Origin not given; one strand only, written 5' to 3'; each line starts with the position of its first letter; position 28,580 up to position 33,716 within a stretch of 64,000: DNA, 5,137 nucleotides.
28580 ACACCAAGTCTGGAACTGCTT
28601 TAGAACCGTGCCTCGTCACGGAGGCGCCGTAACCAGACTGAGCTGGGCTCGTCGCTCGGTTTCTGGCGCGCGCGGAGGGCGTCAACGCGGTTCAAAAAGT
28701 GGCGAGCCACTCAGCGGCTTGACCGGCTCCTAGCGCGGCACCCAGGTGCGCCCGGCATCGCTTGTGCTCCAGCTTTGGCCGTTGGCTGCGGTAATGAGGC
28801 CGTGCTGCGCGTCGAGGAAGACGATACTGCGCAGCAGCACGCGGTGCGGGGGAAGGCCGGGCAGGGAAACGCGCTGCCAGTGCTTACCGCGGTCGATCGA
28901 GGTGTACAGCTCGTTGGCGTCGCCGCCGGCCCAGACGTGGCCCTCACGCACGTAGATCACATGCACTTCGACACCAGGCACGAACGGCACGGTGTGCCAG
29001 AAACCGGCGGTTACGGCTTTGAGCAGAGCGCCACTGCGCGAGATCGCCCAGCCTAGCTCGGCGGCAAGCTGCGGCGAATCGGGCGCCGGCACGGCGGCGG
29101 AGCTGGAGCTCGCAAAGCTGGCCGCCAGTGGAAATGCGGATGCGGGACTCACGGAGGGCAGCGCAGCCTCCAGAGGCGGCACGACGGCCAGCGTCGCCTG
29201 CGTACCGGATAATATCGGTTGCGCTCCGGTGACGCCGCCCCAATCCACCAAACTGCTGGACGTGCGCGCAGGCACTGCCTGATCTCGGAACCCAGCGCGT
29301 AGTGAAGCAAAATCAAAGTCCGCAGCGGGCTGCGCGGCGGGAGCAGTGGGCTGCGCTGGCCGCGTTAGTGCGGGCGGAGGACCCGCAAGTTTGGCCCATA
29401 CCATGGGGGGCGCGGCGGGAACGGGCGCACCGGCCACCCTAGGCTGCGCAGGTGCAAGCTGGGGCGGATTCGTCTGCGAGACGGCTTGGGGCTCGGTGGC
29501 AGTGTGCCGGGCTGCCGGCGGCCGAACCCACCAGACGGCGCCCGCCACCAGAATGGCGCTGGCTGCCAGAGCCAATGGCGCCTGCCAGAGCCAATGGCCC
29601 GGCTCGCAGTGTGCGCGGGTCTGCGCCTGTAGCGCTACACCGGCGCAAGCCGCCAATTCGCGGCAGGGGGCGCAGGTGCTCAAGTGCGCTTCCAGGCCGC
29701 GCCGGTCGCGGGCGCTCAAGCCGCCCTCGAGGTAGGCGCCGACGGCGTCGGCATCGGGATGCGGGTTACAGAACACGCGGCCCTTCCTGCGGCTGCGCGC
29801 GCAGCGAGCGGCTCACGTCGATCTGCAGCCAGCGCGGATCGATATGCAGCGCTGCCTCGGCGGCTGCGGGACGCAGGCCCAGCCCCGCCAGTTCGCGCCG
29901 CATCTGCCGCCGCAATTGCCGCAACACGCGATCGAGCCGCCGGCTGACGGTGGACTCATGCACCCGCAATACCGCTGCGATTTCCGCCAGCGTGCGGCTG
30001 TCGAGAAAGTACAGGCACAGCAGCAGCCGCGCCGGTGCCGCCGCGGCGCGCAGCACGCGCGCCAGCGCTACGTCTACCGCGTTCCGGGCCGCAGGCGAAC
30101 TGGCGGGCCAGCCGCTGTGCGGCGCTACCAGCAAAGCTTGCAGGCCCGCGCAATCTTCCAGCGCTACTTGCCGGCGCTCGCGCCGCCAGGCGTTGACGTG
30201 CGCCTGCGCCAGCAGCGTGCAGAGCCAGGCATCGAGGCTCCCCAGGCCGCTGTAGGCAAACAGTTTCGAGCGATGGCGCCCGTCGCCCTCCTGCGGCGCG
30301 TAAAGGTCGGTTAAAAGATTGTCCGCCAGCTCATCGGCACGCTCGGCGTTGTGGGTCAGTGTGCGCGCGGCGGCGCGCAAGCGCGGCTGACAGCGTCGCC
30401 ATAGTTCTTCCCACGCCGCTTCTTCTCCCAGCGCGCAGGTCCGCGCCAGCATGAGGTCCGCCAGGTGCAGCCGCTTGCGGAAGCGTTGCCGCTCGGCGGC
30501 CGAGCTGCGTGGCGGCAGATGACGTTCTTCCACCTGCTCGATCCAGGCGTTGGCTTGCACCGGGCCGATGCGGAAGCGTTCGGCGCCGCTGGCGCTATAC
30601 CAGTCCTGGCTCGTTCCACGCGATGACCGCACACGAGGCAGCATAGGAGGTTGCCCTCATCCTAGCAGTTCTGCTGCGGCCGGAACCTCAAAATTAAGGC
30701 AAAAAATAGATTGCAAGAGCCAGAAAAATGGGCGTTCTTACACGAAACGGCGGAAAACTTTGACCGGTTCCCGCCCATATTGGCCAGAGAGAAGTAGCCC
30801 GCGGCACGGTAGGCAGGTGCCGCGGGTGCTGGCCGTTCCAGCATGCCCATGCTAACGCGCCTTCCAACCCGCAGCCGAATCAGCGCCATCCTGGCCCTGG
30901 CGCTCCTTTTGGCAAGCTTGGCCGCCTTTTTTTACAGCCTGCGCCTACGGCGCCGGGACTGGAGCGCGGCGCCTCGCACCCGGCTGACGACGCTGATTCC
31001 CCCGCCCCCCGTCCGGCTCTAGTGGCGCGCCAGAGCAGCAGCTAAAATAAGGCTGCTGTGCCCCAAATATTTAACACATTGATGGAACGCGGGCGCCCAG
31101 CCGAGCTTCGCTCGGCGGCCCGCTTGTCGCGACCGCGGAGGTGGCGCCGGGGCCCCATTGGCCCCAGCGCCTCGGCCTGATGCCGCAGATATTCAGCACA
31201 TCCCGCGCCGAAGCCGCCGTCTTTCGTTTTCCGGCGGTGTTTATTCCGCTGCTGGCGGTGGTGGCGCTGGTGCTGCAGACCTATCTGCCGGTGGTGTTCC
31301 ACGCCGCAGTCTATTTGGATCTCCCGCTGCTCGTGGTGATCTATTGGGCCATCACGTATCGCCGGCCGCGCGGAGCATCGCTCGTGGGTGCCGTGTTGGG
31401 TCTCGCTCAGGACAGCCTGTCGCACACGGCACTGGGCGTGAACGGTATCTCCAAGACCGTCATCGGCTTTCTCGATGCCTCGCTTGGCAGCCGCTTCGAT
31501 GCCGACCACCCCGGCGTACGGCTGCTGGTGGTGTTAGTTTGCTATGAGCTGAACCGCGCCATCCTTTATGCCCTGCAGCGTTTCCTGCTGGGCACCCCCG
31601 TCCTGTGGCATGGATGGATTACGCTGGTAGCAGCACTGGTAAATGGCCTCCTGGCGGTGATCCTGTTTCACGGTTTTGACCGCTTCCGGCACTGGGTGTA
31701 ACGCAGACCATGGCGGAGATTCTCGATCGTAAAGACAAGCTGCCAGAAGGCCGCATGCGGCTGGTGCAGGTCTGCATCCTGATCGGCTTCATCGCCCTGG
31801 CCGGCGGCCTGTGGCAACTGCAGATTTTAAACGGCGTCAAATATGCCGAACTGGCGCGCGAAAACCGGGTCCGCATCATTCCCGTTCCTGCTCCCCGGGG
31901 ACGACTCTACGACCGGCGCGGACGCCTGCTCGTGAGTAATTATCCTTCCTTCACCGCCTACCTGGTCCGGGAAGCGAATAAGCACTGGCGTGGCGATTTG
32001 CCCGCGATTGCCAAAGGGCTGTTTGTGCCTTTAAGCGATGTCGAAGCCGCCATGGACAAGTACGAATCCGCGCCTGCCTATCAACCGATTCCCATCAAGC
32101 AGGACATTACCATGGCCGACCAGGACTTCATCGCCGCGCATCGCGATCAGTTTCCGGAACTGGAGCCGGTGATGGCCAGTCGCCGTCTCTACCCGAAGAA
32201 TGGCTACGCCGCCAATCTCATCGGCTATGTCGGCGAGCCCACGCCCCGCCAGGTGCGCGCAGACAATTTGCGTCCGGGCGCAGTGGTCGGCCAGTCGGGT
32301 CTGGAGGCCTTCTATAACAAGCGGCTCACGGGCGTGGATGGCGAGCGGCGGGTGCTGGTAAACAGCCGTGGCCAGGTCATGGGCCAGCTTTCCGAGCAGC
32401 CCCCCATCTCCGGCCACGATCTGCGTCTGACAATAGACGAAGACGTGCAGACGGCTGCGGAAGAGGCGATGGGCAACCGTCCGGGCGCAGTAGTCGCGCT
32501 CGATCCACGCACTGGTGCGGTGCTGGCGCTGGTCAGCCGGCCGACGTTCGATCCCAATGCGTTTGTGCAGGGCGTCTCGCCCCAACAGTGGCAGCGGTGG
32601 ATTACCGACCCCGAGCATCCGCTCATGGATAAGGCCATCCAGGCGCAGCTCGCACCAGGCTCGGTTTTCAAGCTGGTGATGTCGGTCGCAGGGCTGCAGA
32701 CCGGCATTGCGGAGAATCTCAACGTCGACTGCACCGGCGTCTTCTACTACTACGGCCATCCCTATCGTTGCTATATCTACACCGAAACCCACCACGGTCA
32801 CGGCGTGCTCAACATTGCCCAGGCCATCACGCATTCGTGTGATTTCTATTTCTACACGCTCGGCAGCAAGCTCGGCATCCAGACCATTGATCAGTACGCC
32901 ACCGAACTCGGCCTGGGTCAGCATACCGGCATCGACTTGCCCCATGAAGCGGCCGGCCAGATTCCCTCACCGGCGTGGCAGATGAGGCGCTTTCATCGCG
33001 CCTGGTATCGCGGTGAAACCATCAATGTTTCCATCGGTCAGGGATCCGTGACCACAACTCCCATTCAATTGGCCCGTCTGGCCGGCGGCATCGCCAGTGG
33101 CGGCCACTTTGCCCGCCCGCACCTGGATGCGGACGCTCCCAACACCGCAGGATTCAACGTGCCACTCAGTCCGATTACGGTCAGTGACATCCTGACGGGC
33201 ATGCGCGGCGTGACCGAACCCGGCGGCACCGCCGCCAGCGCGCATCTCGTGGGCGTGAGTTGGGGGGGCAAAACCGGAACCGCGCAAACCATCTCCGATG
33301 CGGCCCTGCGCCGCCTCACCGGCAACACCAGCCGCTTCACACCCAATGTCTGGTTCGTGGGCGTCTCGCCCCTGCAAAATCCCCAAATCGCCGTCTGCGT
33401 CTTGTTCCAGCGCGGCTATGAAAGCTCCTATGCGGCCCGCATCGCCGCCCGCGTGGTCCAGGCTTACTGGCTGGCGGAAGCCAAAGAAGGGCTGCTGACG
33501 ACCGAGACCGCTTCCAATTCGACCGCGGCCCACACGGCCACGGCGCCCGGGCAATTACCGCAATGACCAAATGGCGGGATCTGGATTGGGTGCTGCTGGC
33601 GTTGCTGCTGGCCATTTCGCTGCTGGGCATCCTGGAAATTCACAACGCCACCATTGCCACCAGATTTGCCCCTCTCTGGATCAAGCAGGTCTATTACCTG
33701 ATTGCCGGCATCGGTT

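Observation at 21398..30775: Uncharacterised extracytoplasmic gene cluster converging on an ECF sigma/anti-sigma pair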

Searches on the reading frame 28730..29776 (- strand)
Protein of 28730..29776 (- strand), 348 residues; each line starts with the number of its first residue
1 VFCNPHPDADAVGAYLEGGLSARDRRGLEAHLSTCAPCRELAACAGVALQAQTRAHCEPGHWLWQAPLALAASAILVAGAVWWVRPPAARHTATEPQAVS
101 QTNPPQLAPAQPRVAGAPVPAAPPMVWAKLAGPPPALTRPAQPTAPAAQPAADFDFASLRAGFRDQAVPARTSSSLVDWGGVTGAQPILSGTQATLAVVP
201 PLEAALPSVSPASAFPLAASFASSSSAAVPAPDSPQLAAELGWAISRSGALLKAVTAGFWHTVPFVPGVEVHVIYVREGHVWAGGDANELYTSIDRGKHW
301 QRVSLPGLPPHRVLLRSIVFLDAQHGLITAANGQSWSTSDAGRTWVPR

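Call 4: search_protein_families(library=pfam, proteins=[window:28730-29776:-], max_evalue=0.1)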
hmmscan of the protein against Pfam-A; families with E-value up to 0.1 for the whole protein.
window:28730-29776:- (348 aa): 4 families
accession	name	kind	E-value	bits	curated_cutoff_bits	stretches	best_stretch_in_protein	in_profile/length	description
PF13490.11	zf-HC2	-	3.2e-09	37.1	22.2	1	10-39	6-35/35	Putative zinc-finger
PF14870.12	PSII_BNR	-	0.00024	20.9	27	0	272-302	238-268/303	Photosynthesis system II assembly factor YCF48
PF15902.12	Sortilin-Vps10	-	0.017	14.4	33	1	283-345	40-109/446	Sortilin, neurotensin receptor 3,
PF02012.26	BNR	-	0.097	13.2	27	0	291-302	1-12/12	BNR/Asp-box repeat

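Call 39: search_protein_families(library=ncbifam, proteins=[window:28730-29776:-], max_evalue=0.01)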
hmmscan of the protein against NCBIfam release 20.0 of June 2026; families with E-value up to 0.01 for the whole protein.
window:28730-29776:- (348 aa): 4 families
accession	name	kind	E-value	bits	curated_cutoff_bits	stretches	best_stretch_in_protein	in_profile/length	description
NF010237.0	PRK13684.1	equivalog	0.00012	21.2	326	1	272-333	264-323/334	photosynthesis system II assembly factor Ycf48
NF045728.1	glycosyl_F510_1955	equivalog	0.0028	17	175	1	270-346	94-171/246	F510_1955 family glycosylhydrolase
TIGR03988.1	antisig_RsrA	equivalog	0.003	17.6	62.5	1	10-42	7-39/77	mycothiol system anti-sigma-R factor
NF052368.1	antisigmaE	subfamily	0.004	17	50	1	14-40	13-39/48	anti-sigma factor family protein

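Call 45: find_homologous_proteins(query=window:28730-29776:-)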
Query window:28730-29776:- (348 aa): 111 proteins with E <= 0.001 among 8000 candidates.
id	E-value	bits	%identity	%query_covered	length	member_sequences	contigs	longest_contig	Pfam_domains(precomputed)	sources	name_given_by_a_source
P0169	1.3e-223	760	99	100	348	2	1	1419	PF13490.12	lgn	-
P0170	8.9e-175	599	80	100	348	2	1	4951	PF13490.12,PF14870.13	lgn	-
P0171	5.1e-173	594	80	100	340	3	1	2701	PF13490.12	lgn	-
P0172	2.7e-150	519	71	100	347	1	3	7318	PF14870.13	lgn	-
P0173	1.1e-104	369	57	99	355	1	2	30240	PF13490.12,PF14870.13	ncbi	ncbi:MAG: zf-HC2 domain-containing protein [Terriglobales bacterium]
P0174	2.7e-76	275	46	100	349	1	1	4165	-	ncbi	ncbi:MAG: hypothetical protein ACRD1Y_03715 [Terriglobales bacterium]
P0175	2.3e-22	98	41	41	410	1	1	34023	PF13490.12,PF14870.13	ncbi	-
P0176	3.5e-22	97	33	69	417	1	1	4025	PF13490.12,PF14870.13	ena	-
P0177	8.2e-19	86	28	99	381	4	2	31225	PF14870.13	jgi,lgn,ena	-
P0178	1.1e-18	86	31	99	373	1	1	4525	PF14870.13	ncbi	-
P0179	1.1e-17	83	28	98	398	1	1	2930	PF13490.12,PF14870.13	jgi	jgi:hypothetical protein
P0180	1.2e-17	82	39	41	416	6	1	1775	PF13490.12,PF14870.13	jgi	jgi:hypothetical protein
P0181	3.8e-17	81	34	36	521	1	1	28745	PF13715.13,PF14870.13,PF13620.13,PF15902.13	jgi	jgi:hypothetical protein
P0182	1.7e-16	79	40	31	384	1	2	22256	PF13490.12,PF14870.13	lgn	-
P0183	2.0e-16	78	28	98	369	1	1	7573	PF13490.12,PF14870.13,PF15902.13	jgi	jgi:Photosynthesis system II assembly factor YCF48/Putative zinc-finger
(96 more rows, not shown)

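Call 47: find_encoding_contigs(protein=P0173, flank=10000, max_places=2)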
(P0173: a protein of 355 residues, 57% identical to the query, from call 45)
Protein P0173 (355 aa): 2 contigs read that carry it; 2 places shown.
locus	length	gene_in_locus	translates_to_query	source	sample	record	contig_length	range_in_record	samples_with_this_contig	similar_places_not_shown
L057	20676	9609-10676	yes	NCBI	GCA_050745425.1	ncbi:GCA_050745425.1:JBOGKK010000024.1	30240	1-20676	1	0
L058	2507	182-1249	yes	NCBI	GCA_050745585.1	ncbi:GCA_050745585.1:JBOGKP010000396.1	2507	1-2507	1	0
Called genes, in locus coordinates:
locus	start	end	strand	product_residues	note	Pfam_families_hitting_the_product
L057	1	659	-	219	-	PF00483:NTP_transferase, PF12804:NTP_transf_3 (weak)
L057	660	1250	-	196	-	PF01174:SNO, PF07685:GATase_3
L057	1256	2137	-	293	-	PF01680:SOR_SNZ, PF05690:ThiG (weak)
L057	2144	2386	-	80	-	-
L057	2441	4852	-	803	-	PF10150:RNase_E_G, PF20833:RNase_E_G_Thio (weak)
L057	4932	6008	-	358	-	PF01098:FTSW_RODA_SPOVE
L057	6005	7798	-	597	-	PF03717:PBP_dimer, PF00905:Transpeptidase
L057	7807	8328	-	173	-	PF04093:MreD (weak)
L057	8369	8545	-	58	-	-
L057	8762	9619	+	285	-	PF13384:HTH_23 (faint), PF07638:Sigma70_ECF, PF04545:Sigma70_r4 (weak)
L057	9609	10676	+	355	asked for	PF13490:zf-HC2, PF14870:PSII_BNR (weak)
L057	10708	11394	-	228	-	PF01738:DLH, PF00561:Abhydrolase_1 (faint), PF12697:Abhydrolase_6 (faint), PF00326:Peptidase_S9 (faint)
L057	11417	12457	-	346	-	PF00106:adh_short, PF08659:KR, PF13561:adh_short_C2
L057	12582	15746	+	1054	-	PF02012:BNR (faint), PF13088:BNR_2 (faint), PF15899:BNR_6 (faint), PF15902:Sortilin-Vps10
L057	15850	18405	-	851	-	PF12704:MacB_PCD, PF02687:FtsX, PF12704:MacB_PCD, PF02687:FtsX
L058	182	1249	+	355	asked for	PF13490:zf-HC2, PF14870:PSII_BNR (weak)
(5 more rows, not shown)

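Call 48: find_encoding_contigs(protein=P0172, flank=8000, max_places=2)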
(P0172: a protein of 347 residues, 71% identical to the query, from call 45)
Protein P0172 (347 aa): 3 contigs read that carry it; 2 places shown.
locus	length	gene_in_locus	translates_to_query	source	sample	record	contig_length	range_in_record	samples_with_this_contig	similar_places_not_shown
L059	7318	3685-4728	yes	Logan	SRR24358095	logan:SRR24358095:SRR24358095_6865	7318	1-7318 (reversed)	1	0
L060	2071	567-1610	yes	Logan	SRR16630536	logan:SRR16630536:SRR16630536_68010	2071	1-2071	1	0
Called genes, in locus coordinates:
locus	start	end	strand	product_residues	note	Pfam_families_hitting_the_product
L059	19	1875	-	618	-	PF03717:PBP_dimer, PF00905:Transpeptidase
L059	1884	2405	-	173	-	PF04093:MreD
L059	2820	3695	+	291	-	PF07638:Sigma70_ECF, PF04545:Sigma70_r4, PF08281:Sigma70_r4_2 (weak), PF13556:HTH_30 (weak)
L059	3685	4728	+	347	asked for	PF14870:PSII_BNR (faint)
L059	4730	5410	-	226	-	PF01738:DLH, PF00326:Peptidase_S9 (weak)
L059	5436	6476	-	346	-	PF00106:adh_short, PF08659:KR, PF13561:adh_short_C2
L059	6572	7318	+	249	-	?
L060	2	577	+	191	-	?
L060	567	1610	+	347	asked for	PF14870:PSII_BNR (faint)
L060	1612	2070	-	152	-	?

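Call 92: find_encoding_contigs(protein=P0169, flank=5000, max_places=3)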
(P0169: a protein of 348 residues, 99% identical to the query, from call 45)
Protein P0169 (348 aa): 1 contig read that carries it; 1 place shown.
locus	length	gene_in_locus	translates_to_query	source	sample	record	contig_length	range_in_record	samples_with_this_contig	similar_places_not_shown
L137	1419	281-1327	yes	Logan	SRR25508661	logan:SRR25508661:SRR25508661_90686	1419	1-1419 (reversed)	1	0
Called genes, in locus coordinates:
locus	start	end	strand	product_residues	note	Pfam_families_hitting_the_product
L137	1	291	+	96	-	?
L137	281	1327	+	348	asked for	PF13490:zf-HC2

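Call 93: find_encoding_contigs(protein=P0170, flank=5000, max_places=3)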
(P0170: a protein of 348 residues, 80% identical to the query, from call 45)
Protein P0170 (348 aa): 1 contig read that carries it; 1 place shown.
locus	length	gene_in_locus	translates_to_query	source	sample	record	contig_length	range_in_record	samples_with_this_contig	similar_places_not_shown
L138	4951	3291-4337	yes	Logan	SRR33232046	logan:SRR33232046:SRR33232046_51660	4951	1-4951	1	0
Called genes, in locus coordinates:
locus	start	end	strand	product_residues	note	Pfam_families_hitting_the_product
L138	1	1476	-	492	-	?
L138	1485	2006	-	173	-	PF04093:MreD (weak)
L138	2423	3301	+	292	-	PF07638:Sigma70_ECF (weak), PF04545:Sigma70_r4, PF08281:Sigma70_r4_2 (faint)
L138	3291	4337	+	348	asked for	PF13490:zf-HC2, PF14870:PSII_BNR (faint)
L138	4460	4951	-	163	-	?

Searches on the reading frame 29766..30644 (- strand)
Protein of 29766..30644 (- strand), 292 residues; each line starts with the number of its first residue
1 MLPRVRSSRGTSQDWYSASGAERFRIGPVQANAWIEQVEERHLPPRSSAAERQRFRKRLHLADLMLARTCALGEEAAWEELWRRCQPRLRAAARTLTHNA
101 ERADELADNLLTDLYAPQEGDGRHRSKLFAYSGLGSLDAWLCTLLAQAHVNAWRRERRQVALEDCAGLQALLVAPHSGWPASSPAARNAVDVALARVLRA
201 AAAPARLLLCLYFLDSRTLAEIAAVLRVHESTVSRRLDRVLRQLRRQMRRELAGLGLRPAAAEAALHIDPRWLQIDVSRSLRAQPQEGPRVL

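Call 4: search_protein_families(library=pfam, proteins=[window:29766-30644:-], max_evalue=0.1)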
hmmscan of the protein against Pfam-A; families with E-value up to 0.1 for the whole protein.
window:29766-30644:- (292 aa): 14 families
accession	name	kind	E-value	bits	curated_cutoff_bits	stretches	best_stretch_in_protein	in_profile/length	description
PF04545.22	Sigma70_r4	-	1.9e-08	34.1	24.1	1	206-245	10-49/50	Sigma-70, region 4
PF07638.17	Sigma70_ECF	-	4e-05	24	21.1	1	72-249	13-184/185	ECF sigma factor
PF08281.18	Sigma70_r4_2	-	0.00023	21.2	25.7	1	207-244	17-54/54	Sigma-70, region 4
PF13556.12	HTH_30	-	0.00061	20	27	1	209-249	5-45/59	PucR C-terminal helix-turn-helix domain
PF01047.28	MarR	-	0.002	18.4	24.6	1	206-239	7-40/59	MarR family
PF13384.12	HTH_23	-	0.0023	18.2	24.6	1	211-240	11-41/50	Homeodomain-like domain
PF13542.12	HTH_Tnp_ISL3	-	0.0097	15.8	27.4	1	216-240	27-50/51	Helix-turn-helix domain of transposase family ISL3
PF12840.13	HTH_20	-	0.014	15.8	27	1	203-242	3-43/51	Helix-turn-helix domain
PF04542.20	Sigma70_r2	-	0.024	14.8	24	0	81-158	1-70/71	Sigma-70 region 2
PF13936.12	HTH_38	-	0.026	14.7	27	1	218-239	22-43/44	Helix-turn-helix domain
PF00382.24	TFIIB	-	0.063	13.7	23.6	0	202-240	51-89/92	Transcription factor TFIIB repeat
PF04552.19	Sigma54_DBD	-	0.066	13.4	22.8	0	217-237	50-70/160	Sigma-54, DNA binding domain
PF13613.12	HTH_Tnp_4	-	0.08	13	27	0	217-245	20-48/53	Helix-turn-helix of DDE superfamily endonuclease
PF14417.12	MEDS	-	0.081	13.2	29.8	1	147-229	81-160/161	MEDS: MEthanogen/methylotroph, DcmR Sensory domain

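Call 39: search_protein_families(library=ncbifam, proteins=[window:29766-30644:-], max_evalue=0.01)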
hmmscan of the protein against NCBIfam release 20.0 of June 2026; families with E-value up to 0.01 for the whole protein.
window:29766-30644:- (292 aa): 35 families (the best 25 are shown)
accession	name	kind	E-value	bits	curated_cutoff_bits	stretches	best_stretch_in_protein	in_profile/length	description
TIGR03001.1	Sig-70_gmx1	subfamily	2.6e-20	72.8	154.6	1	42-253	4-214/244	RNA polymerase sigma-70 factor, Myxococcales family 1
TIGR02937.1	sigma70-ECF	superfamily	1.4e-12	47.6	42.9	1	77-248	2-165/165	sigma-70 family RNA polymerase sigma factor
TIGR02983.1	SigE-fam_strep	subfamily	5e-09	36.2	141.55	1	74-250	4-160/162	SigE family RNA polymerase sigma factor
NF007222.0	PRK09640.1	equivalog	1.2e-06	28.2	194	1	76-249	26-183/188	RNA polymerase sigma factor SigX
NF008888.0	PRK11922.1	equivalog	1.9e-06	27.7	204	1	56-253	10-201/231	RNA polymerase sigma factor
NF053879.1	RNAPolSigSigVBac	equivalog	2.3e-06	27.4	190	1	137-251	55-158/160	RNA polymerase sigma factor SigV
NF009166.1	PRK12513.1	equivalog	4.3e-06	26.6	206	1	64-250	10-188/193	RNA polymerase sigma factor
TIGR02985.1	Sig70_bacteroi1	subfamily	6.5e-06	26.5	126.4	1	77-247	2-161/162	RNA polymerase sigma-70 factor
NF007216.0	PRK09638.1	equivalog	7.9e-06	25.7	194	1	66-250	8-176/180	RNA polymerase sigma factor SigY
TIGR02479.1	FliA_WhiG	subfamily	1.6e-05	24.8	189.6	1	182-248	157-223/224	FliA/WhiG family RNA polymerase sigma factor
NF005413.0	PRK06986.1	subfamily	3.3e-05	23.8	201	1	191-250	179-238/241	RNA polymerase sigma factor FliA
NF009168.0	PRK12515.1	subfamily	4.2e-05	23.1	236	1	62-249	8-180/189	RNA polymerase sigma factor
NF007220.0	PRK09639.1-5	equivalog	0.00011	22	260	1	131-251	48-167/181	RNA polymerase sigma factor SigX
NF004935.0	PRK06288.1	equivalog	0.00022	21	343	1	188-248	202-262/270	RNA polymerase sigma factor WhiG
TIGR02947.1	SigH_actino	hypoth_equivalog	0.00026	20.7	251.55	1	130-256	55-187/193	RNA polymerase sigma-70 factor, TIGR02947 family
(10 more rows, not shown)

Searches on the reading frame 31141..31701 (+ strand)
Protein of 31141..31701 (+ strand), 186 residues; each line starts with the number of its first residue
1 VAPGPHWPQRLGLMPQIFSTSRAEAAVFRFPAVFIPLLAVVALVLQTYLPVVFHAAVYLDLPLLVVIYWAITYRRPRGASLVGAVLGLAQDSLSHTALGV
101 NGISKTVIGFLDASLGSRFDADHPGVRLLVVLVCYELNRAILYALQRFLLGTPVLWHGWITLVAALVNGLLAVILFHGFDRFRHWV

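Call 31: search_protein_families(library=pfam, proteins=[window:31141-31701:+], max_evalue=0.01)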
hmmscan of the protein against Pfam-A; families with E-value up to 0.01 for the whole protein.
window:31141-31701:+ (186 aa): 1 family
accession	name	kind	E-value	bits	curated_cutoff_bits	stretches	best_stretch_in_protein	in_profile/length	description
PF04093.17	MreD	-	2e-08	35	24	1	31-174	6-150/158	rod shape-determining protein MreD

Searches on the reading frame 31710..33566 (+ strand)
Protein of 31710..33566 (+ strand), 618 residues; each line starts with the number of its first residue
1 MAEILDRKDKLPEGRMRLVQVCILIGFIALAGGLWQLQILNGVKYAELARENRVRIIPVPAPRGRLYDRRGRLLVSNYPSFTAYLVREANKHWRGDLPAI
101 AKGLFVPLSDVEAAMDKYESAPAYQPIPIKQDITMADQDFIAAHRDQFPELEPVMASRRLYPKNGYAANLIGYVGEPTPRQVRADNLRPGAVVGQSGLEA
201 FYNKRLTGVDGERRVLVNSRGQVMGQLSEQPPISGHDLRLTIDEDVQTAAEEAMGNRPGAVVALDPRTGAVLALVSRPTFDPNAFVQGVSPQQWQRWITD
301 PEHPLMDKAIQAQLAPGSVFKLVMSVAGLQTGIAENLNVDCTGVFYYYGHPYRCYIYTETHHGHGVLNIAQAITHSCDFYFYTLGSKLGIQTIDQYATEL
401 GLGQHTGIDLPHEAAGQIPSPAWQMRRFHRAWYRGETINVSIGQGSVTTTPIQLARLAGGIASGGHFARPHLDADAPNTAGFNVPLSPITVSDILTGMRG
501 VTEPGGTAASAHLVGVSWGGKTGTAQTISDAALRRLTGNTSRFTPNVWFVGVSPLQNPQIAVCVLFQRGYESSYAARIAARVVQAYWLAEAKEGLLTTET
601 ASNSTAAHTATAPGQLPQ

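Call 31: search_protein_families(library=pfam, proteins=[window:31710-33566:+], max_evalue=0.01)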
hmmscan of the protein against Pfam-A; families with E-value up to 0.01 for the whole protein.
window:31710-33566:+ (618 aa): 2 families
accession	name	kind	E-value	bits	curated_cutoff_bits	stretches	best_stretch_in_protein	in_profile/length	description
PF00905.27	Transpeptidase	-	1.3e-59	202.3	22.1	1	259-583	1-298/299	Penicillin binding protein transpeptidase domain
PF03717.20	PBP_dimer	-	1.1e-34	120.8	24.4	1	59-226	2-178/180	Penicillin-binding Protein dimerisation domain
